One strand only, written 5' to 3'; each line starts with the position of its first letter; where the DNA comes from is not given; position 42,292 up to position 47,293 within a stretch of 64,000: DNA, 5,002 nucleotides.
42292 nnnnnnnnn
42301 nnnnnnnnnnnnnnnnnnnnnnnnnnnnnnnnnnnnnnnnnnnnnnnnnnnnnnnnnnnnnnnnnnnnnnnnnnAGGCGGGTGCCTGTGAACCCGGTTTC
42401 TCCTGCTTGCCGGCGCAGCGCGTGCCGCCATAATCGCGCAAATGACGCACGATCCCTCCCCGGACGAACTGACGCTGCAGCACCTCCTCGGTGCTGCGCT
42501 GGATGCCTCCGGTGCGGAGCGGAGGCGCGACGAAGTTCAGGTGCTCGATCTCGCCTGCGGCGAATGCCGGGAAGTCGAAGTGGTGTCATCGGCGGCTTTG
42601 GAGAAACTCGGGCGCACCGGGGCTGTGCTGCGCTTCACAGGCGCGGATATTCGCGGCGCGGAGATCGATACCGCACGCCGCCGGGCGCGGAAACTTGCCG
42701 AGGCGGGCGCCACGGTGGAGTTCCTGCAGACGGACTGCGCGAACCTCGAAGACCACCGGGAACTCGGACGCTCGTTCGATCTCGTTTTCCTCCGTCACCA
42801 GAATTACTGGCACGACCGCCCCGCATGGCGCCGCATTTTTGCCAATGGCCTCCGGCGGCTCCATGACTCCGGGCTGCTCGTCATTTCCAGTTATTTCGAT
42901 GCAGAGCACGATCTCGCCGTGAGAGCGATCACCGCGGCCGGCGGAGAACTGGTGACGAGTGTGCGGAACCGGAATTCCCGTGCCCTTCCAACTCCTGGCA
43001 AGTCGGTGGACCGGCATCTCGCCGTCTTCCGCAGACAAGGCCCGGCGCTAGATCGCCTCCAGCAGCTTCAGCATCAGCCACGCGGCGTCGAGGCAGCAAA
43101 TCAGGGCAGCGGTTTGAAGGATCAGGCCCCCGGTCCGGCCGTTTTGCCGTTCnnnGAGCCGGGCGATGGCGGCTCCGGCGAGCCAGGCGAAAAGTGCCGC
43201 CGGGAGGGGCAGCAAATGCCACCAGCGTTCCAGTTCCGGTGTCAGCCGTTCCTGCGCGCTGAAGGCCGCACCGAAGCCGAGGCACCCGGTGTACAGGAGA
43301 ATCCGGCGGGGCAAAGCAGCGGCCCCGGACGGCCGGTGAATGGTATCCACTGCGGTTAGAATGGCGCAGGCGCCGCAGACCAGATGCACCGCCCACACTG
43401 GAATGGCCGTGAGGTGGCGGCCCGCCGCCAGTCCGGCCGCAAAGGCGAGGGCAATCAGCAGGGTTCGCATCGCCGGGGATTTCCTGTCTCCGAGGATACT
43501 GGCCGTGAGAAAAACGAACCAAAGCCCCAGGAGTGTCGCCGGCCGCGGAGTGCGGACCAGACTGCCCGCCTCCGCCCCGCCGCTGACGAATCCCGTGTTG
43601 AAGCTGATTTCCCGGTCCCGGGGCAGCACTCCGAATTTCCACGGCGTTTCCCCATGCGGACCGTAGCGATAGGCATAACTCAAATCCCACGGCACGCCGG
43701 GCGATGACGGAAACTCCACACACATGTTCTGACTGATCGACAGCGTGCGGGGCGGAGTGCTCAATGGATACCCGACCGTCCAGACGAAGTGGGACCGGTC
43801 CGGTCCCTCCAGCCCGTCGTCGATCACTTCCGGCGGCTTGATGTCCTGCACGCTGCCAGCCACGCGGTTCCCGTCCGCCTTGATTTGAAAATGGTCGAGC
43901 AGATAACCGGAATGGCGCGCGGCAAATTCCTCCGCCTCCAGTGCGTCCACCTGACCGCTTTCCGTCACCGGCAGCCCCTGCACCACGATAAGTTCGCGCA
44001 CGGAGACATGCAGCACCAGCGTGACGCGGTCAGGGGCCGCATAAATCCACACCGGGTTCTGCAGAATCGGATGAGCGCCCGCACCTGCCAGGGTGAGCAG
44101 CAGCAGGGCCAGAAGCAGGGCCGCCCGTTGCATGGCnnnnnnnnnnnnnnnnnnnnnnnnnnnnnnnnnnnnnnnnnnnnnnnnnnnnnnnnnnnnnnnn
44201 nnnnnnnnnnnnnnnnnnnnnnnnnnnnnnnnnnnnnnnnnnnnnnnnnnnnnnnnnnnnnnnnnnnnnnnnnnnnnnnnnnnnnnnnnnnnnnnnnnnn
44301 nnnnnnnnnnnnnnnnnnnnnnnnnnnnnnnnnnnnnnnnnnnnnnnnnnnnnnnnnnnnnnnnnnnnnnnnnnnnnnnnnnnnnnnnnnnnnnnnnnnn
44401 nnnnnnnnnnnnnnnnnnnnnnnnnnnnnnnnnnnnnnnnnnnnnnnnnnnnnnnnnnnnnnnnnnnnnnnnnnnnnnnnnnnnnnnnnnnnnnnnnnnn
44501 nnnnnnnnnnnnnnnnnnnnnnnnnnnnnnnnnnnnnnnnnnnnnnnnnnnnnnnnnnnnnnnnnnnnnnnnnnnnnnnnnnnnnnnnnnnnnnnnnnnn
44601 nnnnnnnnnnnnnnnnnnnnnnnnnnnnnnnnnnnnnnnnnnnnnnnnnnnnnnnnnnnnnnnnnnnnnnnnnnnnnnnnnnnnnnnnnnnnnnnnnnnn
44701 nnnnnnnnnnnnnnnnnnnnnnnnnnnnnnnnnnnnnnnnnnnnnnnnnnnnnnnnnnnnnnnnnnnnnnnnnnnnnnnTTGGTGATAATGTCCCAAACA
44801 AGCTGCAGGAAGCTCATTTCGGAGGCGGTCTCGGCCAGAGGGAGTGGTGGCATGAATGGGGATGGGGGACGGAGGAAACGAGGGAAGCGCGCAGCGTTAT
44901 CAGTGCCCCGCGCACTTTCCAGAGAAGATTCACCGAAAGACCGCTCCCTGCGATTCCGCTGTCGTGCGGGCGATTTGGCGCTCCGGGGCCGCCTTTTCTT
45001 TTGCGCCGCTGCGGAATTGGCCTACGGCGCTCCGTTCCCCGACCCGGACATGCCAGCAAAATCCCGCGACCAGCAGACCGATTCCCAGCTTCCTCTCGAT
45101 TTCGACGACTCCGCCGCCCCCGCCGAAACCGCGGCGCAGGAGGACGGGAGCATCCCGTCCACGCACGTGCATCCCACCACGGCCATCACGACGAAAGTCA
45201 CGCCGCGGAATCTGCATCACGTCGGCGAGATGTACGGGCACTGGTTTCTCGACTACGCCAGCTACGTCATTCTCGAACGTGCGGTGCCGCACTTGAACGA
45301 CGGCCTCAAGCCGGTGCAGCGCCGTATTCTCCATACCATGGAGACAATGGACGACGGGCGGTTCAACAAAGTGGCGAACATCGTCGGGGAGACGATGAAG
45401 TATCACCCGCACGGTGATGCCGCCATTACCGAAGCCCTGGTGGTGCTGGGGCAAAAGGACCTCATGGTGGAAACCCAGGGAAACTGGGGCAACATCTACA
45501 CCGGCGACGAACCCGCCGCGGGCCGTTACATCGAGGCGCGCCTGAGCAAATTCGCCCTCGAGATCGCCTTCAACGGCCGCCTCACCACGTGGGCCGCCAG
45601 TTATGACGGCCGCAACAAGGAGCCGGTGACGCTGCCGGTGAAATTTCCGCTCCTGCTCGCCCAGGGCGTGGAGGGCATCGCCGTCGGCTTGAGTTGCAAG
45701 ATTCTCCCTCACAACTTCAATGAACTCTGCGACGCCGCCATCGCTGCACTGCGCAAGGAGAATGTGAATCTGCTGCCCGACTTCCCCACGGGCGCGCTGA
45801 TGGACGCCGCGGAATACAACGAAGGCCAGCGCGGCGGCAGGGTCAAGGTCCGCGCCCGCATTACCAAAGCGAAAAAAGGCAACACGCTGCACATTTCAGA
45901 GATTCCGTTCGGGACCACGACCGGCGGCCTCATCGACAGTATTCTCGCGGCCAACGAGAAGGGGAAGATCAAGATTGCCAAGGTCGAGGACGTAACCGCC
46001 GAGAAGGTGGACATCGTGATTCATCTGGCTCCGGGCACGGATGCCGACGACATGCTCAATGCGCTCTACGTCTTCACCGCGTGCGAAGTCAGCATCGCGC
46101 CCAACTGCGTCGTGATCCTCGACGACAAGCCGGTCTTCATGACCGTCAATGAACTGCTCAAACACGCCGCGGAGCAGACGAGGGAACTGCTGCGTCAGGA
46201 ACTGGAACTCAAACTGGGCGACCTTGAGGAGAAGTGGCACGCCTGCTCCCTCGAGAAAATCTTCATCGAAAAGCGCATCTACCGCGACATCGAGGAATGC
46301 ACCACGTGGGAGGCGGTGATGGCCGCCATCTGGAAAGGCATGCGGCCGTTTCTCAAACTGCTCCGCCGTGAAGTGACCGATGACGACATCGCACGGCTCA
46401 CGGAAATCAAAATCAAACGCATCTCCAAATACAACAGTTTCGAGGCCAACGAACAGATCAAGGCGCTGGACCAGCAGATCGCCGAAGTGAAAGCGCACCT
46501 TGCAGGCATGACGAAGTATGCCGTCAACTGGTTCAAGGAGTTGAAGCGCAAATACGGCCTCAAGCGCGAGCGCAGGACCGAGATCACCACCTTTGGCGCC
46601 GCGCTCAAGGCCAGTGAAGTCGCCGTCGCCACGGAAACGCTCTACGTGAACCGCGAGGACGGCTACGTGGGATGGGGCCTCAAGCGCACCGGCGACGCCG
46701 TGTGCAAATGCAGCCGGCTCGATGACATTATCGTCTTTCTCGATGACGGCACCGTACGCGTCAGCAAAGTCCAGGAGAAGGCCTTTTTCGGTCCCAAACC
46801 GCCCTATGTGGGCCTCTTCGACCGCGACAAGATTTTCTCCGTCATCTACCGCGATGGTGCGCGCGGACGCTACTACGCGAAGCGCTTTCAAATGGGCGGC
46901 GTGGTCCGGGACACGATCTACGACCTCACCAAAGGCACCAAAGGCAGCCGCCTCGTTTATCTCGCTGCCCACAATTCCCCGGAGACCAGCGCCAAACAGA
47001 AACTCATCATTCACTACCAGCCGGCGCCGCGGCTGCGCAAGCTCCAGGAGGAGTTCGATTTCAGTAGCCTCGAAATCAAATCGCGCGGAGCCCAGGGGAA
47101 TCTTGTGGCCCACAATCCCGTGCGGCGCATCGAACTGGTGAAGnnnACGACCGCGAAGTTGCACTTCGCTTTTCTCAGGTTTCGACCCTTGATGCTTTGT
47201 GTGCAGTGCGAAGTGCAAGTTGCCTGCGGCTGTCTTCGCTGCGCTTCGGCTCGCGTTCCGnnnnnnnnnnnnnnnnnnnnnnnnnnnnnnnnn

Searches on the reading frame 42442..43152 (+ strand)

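Call 56: search_protein_families(library=pfam, proteins=[window:42442-43152:+], max_evalue=0.001)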
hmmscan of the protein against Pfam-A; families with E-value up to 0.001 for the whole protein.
window:42442-43152:+ (237 aa): 4 families
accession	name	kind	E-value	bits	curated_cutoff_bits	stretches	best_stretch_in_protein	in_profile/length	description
PF13649.12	Methyltransf_25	-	4.8e-09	37.2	27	1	34-144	1-97/97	Methyltransferase domain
PF13847.12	Methyltransf_31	-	1.7e-08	34.7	27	1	30-157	3-117/145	Methyltransferase domain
PF08241.18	Methyltransf_11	-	1.6e-06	29.1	21.2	1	35-148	1-95/95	Methyltransferase domain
PF08242.18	Methyltransf_12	-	0.00068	20.8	30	0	35-145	1-97/98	Methyltransferase domain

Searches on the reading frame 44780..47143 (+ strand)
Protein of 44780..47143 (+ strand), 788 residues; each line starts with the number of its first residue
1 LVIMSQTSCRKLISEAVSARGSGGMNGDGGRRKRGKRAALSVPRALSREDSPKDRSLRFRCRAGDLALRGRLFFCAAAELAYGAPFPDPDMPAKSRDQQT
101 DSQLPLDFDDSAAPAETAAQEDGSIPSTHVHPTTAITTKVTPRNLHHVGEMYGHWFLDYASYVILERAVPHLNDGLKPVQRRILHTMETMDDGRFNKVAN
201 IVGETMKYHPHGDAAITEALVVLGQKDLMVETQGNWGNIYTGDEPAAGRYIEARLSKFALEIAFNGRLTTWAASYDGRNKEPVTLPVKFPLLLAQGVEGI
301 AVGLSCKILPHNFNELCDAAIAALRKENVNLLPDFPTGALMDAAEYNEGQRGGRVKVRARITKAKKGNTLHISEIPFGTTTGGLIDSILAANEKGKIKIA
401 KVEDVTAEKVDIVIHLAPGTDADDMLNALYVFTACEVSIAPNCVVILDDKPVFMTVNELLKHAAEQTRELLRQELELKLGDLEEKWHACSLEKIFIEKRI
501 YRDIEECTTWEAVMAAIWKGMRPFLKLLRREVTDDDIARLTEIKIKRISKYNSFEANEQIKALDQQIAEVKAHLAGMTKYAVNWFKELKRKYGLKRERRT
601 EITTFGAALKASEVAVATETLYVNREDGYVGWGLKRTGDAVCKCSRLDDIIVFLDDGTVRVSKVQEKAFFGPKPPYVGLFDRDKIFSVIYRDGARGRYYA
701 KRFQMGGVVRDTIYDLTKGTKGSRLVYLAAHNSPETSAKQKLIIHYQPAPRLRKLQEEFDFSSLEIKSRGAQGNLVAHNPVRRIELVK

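Call 32: search_protein_families(library=pfam, proteins=[window:44780-47143:+], max_evalue=0.001)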
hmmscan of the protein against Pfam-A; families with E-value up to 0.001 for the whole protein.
window:44780-47143:+ (788 aa): 1 family
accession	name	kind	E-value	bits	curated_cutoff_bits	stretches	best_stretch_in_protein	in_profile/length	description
PF00521.26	DNA_topoisoIV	-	1.6e-105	353.9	31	1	167-588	1-431/432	DNA gyrase/topoisomerase IV, subunit A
